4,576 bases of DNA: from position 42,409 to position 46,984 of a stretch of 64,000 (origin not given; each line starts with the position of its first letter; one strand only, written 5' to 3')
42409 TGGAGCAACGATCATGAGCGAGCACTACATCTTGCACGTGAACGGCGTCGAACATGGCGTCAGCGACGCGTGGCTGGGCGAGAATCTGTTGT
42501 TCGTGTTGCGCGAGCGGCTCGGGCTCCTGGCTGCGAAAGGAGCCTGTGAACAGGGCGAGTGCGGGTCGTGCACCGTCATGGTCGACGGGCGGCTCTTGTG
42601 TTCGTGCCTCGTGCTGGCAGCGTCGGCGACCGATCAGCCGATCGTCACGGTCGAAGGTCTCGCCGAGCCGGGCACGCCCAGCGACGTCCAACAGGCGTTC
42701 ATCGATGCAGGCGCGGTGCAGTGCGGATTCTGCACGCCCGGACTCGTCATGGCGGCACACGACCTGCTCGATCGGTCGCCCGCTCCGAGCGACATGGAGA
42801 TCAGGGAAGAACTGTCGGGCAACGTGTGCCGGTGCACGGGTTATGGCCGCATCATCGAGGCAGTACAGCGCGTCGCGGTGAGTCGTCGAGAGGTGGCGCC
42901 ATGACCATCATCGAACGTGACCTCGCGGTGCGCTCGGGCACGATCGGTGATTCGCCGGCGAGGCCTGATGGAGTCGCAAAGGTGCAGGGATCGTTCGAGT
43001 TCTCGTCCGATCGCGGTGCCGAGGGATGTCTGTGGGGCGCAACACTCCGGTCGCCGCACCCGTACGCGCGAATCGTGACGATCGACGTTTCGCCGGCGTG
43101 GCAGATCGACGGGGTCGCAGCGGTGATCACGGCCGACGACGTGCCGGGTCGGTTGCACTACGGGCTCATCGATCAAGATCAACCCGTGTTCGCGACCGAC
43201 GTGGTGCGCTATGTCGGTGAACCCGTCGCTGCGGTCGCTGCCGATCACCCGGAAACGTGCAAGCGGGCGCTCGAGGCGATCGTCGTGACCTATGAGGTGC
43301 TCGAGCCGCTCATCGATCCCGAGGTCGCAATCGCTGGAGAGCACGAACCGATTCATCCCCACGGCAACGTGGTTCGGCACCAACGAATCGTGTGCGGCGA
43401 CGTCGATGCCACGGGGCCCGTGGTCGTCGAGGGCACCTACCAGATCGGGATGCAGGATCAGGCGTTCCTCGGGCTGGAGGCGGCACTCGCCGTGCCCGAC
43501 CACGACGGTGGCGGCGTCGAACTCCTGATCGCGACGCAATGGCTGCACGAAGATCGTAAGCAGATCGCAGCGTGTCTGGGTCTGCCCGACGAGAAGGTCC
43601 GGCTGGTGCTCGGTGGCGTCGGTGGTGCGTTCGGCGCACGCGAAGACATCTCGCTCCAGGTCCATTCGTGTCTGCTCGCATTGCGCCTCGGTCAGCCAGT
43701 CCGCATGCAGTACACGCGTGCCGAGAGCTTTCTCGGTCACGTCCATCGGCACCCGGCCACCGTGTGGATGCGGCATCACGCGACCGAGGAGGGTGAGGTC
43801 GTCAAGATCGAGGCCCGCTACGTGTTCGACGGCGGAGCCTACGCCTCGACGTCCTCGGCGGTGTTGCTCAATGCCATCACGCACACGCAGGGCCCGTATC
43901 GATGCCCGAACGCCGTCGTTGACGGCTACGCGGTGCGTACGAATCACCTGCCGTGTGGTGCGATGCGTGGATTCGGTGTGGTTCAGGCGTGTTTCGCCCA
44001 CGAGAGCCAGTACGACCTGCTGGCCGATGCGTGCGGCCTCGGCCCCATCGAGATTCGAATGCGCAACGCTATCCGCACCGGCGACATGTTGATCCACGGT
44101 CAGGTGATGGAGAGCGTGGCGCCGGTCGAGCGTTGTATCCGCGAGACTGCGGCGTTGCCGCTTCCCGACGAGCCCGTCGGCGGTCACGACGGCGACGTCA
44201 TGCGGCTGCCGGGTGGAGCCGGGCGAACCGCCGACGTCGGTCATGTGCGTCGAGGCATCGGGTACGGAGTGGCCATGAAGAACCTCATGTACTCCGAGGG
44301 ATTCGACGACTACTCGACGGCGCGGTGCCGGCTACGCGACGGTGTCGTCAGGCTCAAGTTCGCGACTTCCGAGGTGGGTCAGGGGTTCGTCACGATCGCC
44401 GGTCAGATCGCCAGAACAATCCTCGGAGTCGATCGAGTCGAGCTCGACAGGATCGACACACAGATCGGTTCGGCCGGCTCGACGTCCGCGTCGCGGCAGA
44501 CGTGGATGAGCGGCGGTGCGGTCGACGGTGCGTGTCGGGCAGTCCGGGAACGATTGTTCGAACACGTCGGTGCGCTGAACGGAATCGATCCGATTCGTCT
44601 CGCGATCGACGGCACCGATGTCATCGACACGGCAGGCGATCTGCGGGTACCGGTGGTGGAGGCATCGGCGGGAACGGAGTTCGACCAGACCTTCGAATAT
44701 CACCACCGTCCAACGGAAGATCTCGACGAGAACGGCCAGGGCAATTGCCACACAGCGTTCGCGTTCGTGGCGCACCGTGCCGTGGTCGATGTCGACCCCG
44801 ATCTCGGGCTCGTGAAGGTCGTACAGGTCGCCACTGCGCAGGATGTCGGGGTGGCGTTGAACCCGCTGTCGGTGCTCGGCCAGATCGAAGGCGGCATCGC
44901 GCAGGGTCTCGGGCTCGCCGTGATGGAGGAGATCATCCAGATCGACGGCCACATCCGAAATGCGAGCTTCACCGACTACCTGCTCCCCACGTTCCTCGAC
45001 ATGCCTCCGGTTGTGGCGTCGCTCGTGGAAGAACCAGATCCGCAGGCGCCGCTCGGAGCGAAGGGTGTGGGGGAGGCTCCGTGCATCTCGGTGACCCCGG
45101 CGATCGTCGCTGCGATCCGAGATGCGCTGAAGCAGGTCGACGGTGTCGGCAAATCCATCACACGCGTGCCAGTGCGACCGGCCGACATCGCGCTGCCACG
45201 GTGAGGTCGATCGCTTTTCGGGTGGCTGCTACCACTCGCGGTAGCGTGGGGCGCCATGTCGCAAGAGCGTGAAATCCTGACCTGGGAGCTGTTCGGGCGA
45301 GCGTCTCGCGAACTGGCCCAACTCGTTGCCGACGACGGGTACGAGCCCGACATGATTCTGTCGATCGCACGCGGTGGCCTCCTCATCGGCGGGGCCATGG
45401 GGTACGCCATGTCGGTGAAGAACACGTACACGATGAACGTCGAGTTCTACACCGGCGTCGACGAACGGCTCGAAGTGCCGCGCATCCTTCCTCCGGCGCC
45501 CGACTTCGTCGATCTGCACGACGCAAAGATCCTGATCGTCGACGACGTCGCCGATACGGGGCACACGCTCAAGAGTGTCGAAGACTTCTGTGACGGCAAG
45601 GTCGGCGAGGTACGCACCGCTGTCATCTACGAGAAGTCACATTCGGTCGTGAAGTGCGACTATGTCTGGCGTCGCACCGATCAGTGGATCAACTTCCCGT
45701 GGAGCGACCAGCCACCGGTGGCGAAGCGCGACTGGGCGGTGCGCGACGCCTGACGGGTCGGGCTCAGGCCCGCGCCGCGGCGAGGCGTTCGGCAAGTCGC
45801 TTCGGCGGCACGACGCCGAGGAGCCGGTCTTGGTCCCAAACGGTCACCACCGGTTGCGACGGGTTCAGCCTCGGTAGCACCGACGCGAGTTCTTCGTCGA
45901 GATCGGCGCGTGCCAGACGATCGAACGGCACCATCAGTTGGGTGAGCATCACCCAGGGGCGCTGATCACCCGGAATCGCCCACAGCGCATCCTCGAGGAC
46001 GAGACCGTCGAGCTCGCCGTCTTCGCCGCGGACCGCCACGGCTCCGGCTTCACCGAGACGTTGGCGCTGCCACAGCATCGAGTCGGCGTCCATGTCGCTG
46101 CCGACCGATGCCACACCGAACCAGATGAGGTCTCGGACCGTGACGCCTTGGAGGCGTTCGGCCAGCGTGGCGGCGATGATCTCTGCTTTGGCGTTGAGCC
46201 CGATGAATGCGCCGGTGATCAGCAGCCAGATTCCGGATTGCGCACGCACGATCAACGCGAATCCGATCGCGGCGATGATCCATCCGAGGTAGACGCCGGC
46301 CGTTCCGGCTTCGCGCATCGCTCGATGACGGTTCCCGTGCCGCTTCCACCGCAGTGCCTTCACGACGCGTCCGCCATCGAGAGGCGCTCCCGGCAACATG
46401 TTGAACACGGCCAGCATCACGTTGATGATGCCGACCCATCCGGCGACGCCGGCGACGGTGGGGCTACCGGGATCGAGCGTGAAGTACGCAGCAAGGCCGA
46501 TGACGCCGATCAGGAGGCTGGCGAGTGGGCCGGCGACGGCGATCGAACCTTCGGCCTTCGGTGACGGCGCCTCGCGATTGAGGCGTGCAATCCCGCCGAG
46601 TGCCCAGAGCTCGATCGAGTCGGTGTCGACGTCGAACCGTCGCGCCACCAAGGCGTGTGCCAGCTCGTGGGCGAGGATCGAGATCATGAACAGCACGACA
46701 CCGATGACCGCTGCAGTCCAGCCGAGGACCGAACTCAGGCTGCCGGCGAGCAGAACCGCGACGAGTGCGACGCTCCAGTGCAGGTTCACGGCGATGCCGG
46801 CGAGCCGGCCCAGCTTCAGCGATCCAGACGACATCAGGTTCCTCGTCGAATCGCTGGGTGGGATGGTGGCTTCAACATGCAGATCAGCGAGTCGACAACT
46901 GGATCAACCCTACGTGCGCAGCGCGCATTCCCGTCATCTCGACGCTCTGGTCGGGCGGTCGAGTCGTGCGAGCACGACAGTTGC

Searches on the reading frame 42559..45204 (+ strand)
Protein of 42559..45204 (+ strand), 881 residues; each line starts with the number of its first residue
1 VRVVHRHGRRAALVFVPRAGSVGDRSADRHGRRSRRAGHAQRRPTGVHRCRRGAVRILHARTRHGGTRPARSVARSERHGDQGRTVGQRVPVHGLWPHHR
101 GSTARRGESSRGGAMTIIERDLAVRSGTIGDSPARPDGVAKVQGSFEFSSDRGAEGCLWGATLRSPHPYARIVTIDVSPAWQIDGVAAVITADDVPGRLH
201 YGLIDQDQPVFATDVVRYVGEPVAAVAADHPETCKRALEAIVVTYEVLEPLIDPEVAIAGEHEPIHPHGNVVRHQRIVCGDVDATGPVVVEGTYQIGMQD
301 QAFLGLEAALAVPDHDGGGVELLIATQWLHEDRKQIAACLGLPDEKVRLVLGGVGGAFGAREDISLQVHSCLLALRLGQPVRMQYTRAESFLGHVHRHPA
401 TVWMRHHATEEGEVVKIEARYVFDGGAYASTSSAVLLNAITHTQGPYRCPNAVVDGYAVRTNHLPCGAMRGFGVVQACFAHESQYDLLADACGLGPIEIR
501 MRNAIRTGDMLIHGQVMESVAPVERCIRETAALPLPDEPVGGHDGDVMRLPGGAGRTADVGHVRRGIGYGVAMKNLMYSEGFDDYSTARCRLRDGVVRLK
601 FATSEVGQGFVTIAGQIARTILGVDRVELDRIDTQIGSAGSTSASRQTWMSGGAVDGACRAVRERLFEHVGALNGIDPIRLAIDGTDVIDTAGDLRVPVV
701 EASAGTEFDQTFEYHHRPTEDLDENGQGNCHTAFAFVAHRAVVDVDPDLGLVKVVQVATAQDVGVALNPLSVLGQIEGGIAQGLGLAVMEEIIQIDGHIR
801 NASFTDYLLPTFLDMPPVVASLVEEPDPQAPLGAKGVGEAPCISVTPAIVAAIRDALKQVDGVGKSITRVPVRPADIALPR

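Call 19: search_protein_families(library=pfam, proteins=[window:42559-45204:+], max_evalue=0.001)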
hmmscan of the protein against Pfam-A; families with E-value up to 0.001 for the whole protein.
window:42559-45204:+ (881 aa): 3 families
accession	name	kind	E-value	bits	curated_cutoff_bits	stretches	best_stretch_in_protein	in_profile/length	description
PF02738.23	MoCoBD_1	-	1.7e-64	217.7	27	1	266-504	2-244/244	Molybdopterin cofactor-binding domain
PF20256.3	MoCoBD_2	-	2.6e-53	181.8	27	1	561-816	21-283/283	Molybdopterin cofactor-binding domain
PF01315.27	Ald_Xan_dh_C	-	7.8e-27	94.2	31.3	1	144-248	2-109/110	Aldehyde oxidase and xanthine dehydrogenase, a/b hammerhead domain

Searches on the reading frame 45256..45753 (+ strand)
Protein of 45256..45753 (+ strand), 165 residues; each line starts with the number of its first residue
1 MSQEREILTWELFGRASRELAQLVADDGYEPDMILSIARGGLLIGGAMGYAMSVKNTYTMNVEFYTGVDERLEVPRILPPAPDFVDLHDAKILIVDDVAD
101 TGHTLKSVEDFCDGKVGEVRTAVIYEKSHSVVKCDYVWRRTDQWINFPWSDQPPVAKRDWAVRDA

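Call 19: search_protein_families(library=pfam, proteins=[window:45256-45753:+], max_evalue=0.001)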
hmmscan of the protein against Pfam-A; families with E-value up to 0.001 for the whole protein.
window:45256-45753:+ (165 aa): 1 family
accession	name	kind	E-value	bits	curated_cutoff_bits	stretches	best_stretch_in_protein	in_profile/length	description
PF00156.33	Pribosyltran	-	2.3e-20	73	26.3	1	6-150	4-152/158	Phosphoribosyl transferase domain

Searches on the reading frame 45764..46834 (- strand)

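Call 19: search_protein_families(library=pfam, proteins=[window:45764-46834:-], max_evalue=0.001)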
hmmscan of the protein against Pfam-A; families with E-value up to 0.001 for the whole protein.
window:45764-46834:- (356 aa): 1 family
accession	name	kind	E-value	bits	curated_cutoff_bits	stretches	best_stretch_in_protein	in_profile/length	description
PF02163.28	Peptidase_M50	-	1.2e-21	77.5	27.2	2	46-119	3-102/221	Peptidase family M50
